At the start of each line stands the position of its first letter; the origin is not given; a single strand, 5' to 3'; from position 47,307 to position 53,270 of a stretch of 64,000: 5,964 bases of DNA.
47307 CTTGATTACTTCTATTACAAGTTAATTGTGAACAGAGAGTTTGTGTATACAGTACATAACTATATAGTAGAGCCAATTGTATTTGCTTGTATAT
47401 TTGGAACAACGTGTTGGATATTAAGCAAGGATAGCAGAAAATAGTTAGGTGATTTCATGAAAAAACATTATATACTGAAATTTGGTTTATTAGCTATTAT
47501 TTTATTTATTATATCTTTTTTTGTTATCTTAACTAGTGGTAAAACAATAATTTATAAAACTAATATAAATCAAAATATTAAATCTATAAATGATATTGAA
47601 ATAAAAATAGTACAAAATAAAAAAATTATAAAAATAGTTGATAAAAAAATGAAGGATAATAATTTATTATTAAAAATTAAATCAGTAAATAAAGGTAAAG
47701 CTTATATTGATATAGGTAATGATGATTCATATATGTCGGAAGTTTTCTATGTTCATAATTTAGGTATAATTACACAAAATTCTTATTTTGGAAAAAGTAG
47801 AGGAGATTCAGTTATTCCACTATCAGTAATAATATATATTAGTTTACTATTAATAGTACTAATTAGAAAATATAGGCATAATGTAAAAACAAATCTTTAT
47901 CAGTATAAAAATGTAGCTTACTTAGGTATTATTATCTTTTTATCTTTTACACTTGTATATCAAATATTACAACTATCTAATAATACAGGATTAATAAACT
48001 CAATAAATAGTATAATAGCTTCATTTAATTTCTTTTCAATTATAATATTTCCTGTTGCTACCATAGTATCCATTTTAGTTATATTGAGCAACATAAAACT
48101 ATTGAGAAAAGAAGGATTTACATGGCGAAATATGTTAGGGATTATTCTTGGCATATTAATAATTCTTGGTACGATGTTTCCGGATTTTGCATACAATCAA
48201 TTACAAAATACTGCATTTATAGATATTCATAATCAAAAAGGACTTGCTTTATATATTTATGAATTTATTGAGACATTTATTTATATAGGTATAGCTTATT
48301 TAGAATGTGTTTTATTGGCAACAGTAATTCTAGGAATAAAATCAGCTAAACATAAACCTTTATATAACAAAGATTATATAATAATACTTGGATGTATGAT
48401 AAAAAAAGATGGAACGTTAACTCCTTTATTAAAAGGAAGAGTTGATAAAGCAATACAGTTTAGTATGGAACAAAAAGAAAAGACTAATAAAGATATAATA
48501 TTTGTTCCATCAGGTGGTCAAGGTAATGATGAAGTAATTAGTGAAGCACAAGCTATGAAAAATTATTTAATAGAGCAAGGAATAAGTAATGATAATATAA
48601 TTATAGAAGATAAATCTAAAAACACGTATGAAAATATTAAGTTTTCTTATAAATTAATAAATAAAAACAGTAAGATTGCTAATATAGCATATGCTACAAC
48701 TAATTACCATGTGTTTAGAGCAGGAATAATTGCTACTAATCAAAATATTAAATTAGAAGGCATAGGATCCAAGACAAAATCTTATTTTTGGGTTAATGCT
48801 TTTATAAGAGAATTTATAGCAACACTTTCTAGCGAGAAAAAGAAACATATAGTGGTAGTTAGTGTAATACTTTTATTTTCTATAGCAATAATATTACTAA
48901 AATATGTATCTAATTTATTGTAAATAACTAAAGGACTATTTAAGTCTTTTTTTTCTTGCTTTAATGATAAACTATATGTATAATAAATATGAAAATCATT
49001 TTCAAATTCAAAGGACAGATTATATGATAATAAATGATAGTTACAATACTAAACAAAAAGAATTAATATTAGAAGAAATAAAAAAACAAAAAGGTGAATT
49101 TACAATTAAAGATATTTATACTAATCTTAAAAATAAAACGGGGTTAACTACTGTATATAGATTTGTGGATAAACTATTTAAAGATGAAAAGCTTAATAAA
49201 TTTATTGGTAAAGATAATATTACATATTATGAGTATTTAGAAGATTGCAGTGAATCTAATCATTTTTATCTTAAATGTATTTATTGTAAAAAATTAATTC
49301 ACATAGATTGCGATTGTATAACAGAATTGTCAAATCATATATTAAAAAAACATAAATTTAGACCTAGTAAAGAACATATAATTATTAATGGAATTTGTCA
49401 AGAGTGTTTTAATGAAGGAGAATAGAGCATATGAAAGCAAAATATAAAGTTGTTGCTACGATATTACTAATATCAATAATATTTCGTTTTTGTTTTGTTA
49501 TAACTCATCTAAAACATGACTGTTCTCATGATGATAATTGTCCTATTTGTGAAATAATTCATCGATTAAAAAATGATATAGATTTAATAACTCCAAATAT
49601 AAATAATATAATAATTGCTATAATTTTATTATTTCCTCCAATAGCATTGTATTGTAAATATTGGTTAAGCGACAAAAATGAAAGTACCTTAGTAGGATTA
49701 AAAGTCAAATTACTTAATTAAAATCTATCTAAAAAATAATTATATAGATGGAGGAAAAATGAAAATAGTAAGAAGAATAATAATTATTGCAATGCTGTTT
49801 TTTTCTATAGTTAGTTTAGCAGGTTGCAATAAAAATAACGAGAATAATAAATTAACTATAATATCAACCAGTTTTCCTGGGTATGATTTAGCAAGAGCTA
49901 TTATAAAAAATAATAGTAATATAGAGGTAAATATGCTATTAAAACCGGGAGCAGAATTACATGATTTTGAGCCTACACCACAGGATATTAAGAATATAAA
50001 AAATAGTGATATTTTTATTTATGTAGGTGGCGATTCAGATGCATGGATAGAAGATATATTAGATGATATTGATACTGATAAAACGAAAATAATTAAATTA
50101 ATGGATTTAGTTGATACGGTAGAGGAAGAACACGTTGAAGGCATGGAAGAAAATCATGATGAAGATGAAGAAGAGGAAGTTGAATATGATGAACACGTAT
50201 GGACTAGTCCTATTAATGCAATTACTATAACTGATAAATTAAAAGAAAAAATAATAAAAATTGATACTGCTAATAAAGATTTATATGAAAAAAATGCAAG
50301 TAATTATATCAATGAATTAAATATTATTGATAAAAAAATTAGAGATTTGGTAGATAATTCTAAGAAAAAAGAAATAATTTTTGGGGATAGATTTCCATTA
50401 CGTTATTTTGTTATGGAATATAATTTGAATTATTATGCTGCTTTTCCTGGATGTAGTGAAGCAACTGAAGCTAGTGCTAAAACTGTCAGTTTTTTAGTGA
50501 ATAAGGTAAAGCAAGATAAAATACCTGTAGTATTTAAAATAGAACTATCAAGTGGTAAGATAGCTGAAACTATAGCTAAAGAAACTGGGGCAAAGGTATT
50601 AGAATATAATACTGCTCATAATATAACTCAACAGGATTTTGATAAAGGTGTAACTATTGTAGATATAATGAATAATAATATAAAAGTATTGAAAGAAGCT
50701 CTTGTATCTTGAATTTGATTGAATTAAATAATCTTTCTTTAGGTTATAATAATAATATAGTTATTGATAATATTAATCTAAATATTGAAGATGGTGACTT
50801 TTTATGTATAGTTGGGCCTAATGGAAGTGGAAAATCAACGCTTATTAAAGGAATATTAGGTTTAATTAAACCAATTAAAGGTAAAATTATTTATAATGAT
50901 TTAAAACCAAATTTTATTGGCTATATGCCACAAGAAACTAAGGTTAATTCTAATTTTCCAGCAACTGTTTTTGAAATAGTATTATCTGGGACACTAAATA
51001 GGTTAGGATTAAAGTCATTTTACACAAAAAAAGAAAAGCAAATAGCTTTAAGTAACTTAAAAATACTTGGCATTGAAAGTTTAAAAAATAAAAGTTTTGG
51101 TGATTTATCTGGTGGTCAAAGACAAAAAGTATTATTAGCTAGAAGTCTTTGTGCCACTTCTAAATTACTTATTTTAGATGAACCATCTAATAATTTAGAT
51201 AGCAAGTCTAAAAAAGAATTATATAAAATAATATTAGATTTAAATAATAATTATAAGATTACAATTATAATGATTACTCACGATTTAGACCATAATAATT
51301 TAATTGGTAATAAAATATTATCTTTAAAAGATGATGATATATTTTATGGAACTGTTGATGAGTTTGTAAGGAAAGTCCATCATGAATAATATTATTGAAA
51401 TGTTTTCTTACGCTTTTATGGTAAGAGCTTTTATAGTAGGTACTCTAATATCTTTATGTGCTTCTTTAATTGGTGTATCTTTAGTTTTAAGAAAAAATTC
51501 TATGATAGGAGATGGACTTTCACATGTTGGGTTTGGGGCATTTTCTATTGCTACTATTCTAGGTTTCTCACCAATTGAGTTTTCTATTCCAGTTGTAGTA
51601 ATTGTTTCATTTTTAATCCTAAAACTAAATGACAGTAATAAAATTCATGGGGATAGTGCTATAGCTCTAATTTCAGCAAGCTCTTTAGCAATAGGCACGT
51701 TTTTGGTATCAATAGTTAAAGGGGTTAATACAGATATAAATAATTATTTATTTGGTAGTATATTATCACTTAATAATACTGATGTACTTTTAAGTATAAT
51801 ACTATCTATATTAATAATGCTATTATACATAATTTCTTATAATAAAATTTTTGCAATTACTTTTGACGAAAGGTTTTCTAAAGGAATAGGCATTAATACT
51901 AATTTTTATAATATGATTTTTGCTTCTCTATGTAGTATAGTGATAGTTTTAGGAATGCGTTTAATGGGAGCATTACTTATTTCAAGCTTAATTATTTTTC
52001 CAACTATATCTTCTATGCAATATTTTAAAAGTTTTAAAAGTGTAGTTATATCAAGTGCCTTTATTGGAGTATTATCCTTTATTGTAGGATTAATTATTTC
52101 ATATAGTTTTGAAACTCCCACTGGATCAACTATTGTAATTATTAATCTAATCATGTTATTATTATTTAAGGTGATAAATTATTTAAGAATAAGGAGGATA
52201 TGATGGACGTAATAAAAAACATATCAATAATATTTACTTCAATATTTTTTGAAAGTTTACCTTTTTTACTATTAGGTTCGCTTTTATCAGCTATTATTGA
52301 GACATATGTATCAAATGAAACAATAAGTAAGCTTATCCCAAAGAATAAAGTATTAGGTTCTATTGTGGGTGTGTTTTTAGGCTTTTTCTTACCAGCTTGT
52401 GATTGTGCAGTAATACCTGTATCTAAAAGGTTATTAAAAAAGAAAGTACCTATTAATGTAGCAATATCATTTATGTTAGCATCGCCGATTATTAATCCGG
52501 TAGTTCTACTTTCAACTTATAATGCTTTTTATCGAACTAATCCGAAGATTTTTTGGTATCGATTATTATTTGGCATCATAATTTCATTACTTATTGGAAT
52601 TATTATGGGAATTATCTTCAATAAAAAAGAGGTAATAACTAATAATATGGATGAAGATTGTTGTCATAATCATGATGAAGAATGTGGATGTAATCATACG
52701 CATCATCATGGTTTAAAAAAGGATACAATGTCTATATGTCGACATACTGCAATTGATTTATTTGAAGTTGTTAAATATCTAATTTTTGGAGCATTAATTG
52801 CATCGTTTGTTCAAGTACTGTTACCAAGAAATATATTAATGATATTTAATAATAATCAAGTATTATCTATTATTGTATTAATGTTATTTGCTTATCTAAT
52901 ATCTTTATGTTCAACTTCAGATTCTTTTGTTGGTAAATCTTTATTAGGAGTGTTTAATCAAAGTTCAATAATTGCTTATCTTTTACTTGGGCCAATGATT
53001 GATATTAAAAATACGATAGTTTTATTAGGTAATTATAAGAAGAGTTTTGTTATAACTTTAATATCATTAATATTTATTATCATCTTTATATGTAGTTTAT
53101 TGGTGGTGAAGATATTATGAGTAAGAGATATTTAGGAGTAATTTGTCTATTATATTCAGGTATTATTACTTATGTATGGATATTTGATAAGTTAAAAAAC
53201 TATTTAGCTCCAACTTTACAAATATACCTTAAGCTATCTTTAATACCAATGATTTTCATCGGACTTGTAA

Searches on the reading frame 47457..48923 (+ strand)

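Call 117: search_protein_families(library=pfam, proteins=[window:47457-48923:+], max_evalue=0.001)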
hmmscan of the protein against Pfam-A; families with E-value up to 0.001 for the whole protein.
window:47457-48923:+ (488 aa): 2 families
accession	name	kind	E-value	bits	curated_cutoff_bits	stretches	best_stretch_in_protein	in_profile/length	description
PF02698.23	DUF218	-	2.1e-25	89.6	27.6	1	306-455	1-133/133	DUF218 domain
PF13320.12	GH123_cat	-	0.00036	20.4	23.1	1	330-424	104-200/324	Glycoside hydrolase 123, catalytic domain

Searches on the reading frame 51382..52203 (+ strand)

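Call 117: search_protein_families(library=pfam, proteins=[window:51382-52203:+], max_evalue=0.001)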
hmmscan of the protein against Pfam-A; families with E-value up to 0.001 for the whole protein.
window:51382-52203:+ (273 aa): 2 families
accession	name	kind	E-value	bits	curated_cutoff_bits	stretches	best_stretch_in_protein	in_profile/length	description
PF00950.22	ABC-3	-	3.9e-57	194.1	20.1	1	9-261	1-253/258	ABC 3 transport family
PF01032.23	FecCD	-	1.2e-05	24.9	26.5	1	93-262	131-305/311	FecCD transport family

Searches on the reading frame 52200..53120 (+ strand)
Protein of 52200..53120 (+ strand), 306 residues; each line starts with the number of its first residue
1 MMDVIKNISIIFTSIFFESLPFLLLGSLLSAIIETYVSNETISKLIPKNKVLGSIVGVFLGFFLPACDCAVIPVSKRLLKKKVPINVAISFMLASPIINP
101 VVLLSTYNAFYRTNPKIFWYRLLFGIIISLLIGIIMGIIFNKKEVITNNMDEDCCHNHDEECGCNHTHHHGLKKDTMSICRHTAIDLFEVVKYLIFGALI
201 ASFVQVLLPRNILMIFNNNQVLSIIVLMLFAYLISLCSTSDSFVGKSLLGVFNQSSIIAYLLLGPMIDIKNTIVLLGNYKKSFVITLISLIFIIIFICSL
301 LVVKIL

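Call 117: search_protein_families(library=pfam, proteins=[window:52200-53120:+], max_evalue=0.001)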
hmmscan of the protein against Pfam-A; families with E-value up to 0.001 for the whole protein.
window:52200-53120:+ (306 aa): 1 family
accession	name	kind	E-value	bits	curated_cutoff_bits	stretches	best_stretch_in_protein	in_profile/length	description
PF03773.19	ArsP_1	-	3.7e-65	220.4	32.3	1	6-302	3-292/294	Predicted permease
